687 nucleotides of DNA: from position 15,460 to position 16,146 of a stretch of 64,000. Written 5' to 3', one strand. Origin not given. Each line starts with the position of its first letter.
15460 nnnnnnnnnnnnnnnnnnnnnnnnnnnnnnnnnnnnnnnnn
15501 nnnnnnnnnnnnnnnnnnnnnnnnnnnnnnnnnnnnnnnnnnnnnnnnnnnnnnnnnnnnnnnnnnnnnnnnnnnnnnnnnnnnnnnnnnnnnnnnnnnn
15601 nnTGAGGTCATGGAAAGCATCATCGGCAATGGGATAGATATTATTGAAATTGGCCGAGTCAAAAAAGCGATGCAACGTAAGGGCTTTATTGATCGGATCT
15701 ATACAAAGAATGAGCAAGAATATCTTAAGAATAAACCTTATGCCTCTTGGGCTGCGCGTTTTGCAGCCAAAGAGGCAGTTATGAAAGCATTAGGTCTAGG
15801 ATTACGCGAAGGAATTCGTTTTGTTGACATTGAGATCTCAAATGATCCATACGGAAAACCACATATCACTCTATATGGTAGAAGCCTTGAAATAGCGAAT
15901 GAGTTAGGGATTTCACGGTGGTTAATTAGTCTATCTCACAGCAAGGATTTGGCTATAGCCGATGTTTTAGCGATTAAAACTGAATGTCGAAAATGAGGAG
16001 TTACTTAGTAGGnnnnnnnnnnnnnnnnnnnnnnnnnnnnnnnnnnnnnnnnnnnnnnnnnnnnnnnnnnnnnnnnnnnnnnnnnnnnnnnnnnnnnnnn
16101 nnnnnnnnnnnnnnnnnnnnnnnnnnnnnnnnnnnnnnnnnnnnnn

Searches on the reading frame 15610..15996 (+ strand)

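Call 94: search_protein_families(library=pfam, proteins=[window:15610-15996:+], max_evalue=0.00001)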
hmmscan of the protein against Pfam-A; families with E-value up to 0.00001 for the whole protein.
window:15610-15996:+ (128 aa): 1 family
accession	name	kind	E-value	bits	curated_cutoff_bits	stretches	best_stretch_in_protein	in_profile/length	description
PF01648.25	ACPS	-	2.3e-18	66.7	25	1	8-99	3-99/111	4'-phosphopantetheinyl transferase superfamily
